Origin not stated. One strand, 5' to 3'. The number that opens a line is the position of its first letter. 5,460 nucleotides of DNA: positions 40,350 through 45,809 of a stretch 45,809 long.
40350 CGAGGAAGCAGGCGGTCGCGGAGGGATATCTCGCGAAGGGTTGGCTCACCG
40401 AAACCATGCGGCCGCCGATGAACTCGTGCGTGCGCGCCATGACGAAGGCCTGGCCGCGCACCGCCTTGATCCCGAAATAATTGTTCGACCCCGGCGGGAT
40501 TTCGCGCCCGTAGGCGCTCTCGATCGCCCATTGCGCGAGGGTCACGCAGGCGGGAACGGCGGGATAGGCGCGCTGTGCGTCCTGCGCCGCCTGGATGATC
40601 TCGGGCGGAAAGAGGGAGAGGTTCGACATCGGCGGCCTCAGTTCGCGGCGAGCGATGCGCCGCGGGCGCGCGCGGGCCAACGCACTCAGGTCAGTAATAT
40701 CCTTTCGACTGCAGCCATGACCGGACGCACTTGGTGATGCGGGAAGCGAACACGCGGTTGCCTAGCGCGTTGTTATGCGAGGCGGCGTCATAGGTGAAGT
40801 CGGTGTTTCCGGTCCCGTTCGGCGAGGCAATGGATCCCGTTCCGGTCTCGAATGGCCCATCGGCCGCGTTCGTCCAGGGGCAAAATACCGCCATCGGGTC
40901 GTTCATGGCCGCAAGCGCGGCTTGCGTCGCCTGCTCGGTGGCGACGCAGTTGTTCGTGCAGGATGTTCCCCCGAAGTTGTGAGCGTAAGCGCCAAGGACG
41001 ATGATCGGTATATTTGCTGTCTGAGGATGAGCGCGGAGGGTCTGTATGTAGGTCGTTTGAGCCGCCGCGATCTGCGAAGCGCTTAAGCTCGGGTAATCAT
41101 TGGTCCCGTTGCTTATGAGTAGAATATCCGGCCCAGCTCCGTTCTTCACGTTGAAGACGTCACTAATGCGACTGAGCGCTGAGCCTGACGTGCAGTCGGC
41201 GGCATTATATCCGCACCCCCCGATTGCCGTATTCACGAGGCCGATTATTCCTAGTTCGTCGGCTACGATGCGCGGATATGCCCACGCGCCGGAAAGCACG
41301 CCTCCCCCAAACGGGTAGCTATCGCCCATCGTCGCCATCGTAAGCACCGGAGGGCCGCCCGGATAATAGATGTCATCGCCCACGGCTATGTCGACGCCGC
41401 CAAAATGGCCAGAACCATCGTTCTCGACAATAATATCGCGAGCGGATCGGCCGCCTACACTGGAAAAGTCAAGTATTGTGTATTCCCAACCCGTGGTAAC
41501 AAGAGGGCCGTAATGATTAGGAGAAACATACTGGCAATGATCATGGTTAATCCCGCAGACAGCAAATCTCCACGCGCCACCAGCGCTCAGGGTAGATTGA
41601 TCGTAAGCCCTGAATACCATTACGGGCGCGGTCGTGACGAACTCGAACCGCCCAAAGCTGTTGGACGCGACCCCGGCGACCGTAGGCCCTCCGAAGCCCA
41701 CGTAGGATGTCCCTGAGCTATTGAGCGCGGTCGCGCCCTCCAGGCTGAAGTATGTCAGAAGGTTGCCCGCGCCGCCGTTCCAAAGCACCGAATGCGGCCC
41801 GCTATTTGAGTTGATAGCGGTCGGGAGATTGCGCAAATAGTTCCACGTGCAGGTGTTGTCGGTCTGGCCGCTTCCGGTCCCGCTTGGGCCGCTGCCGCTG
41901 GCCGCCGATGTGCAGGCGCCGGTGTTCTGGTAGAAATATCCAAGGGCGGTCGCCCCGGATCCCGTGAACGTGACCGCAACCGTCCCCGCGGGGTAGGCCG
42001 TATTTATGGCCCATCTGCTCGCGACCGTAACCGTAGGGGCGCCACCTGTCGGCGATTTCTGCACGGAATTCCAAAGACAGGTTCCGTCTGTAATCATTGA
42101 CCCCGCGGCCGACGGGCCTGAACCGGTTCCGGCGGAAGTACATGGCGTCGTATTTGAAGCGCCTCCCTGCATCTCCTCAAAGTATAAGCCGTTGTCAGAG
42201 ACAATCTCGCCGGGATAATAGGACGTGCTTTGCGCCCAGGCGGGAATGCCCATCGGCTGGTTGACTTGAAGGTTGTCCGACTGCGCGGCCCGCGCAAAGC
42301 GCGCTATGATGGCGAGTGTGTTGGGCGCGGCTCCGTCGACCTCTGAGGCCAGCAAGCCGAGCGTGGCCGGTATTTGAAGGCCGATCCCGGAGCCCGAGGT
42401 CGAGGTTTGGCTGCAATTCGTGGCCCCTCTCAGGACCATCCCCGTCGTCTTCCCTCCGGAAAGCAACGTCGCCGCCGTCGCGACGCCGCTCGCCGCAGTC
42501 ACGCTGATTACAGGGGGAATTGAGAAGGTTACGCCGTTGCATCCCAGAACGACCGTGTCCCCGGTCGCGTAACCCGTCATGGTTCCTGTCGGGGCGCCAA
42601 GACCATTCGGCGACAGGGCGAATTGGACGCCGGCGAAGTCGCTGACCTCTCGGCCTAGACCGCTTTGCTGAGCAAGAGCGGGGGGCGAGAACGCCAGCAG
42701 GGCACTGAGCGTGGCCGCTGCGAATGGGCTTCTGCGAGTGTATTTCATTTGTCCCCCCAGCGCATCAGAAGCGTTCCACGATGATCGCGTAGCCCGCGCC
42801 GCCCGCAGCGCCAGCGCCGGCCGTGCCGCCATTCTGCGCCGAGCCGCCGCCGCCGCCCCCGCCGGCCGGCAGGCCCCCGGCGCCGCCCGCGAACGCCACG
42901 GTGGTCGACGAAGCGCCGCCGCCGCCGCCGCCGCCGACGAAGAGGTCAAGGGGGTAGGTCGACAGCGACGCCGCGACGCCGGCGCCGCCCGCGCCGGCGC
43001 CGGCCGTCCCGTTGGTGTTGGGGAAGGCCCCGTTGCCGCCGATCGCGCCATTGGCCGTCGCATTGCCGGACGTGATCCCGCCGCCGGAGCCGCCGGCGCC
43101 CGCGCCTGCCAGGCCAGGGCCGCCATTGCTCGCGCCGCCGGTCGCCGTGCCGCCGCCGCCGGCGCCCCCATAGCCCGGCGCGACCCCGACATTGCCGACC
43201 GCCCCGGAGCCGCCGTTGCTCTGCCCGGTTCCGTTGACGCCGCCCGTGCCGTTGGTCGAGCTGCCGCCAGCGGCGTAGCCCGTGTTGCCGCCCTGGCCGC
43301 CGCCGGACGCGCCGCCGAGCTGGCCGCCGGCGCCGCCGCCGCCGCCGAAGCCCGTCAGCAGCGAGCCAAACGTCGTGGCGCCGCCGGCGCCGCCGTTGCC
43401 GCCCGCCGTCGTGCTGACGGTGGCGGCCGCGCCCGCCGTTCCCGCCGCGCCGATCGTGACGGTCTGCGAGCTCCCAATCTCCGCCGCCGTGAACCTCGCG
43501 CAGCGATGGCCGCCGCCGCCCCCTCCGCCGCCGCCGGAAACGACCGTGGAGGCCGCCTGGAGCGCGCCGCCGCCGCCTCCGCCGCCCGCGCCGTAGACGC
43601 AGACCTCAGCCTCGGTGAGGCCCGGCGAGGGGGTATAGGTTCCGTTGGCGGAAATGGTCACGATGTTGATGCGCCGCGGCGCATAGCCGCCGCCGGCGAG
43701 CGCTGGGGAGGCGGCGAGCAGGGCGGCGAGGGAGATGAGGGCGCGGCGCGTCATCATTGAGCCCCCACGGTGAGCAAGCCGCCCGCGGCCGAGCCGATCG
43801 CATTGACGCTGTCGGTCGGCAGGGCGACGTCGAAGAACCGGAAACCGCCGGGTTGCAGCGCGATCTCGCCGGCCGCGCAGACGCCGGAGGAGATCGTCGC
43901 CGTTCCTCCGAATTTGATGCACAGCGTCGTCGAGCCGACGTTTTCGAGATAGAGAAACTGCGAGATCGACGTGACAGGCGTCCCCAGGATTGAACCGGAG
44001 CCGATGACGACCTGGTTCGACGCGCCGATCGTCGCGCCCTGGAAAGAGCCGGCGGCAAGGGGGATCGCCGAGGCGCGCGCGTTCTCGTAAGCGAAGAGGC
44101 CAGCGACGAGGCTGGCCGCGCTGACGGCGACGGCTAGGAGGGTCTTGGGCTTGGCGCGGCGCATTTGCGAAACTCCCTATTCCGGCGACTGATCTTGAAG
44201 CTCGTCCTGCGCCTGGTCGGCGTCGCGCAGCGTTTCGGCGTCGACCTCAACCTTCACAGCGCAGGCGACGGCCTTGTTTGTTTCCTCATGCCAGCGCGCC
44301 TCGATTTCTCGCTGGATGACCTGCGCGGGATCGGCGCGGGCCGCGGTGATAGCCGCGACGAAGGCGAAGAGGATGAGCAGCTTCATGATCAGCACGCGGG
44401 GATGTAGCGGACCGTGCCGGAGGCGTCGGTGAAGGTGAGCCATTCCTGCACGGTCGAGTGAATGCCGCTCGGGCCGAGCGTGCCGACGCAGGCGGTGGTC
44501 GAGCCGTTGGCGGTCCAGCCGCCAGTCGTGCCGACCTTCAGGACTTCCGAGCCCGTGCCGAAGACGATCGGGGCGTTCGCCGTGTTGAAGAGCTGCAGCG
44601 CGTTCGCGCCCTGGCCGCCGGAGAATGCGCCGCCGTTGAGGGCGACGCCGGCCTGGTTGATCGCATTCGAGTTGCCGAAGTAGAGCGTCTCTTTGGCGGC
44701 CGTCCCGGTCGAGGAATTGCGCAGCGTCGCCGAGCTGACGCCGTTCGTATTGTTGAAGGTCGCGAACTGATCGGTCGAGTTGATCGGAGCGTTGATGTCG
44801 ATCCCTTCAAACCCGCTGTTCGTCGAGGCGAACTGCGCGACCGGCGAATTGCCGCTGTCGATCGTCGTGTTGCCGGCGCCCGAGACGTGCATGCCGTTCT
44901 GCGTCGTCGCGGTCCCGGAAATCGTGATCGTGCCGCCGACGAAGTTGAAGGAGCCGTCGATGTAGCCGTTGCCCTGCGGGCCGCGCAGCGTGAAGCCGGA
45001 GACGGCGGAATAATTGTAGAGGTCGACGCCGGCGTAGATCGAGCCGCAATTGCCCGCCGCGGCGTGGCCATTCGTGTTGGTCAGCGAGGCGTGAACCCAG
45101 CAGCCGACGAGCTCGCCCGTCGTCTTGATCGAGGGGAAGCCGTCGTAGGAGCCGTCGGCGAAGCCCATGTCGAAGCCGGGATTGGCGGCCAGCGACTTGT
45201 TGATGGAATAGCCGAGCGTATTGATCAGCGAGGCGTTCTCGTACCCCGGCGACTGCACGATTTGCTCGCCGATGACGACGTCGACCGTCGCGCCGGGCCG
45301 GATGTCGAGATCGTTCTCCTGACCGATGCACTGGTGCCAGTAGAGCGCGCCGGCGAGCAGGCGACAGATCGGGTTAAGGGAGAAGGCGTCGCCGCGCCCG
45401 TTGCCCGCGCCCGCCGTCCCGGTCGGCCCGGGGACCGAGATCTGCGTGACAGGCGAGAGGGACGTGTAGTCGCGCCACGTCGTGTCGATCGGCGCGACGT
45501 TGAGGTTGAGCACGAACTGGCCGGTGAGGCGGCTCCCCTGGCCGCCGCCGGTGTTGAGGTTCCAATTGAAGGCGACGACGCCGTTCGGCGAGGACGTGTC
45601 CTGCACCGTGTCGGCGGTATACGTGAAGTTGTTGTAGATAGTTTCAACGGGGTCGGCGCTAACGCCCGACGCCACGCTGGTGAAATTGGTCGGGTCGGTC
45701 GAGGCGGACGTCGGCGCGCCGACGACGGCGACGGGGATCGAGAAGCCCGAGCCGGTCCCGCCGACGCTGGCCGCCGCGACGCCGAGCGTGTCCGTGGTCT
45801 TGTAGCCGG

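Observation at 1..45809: The palindromic heptamer CTGWCAG is about ten-fold over-represented and is written with rare codons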

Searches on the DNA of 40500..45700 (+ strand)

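Call 55: search_dna_similar(query=window:40500-45700:+, collection=phages, mode=distant, max_rows=10)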
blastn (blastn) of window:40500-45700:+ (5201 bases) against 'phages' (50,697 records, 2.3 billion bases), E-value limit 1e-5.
No match.

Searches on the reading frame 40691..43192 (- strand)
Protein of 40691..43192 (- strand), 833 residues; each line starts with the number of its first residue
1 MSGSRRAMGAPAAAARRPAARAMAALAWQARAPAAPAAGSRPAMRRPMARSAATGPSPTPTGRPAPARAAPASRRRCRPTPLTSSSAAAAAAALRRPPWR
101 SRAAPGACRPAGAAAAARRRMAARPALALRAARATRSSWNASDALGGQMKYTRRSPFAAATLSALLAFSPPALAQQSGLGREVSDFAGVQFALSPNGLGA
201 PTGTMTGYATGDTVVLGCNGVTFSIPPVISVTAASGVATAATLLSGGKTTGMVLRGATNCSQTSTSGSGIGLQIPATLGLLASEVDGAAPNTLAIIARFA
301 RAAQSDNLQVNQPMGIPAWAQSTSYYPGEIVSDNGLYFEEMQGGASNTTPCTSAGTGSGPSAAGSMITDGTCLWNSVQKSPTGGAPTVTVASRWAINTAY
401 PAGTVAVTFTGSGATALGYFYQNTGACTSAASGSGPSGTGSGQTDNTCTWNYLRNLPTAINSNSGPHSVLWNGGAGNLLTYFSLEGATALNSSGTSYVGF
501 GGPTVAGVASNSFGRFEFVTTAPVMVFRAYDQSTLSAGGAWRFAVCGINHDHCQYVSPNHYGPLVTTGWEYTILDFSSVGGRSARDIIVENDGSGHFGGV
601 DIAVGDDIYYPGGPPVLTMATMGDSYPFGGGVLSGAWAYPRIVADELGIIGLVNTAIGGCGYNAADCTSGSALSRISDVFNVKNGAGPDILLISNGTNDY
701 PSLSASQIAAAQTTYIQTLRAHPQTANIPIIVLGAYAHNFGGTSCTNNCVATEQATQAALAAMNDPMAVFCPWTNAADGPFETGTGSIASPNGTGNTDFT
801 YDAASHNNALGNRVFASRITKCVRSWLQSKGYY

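Call 7: search_protein_families(library=phrogs, proteins=[window:40691-43192:-])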
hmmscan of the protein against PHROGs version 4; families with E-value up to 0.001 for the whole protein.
window:40691-43192:- (833 aa): 1 family
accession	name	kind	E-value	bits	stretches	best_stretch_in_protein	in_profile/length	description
phrog_9703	-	head and packaging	5.8e-10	39.6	1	596-752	297-446/502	head decoration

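Call 12: search_protein_families(library=pfam, proteins=[window:40691-43192:-], max_evalue=0.01)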
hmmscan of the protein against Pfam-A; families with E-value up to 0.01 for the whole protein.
window:40691-43192:- (833 aa): 2 families
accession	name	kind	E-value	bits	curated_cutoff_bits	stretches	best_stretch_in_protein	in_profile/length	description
PF13472.12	Lipase_GDSL_2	-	1.1e-06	29.7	32.9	1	622-766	2-141/178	GDSL-like Lipase/Acylhydrolase family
PF00657.28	Lipase_GDSL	-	5.6e-06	27.1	23.6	1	621-819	3-208/208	GDSL-like Lipase/Acylhydrolase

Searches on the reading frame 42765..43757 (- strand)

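Call 12: search_protein_families(library=pfam, proteins=[window:42765-43757:-], max_evalue=0.01)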
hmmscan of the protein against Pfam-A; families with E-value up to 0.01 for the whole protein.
window:42765-43757:- (330 aa): 1 family
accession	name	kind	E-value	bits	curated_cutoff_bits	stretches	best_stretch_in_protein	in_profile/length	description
PF21722.4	Gly_rich_2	-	0.0025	18.3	24.3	1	39-262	4-221/226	Glycine-rich domain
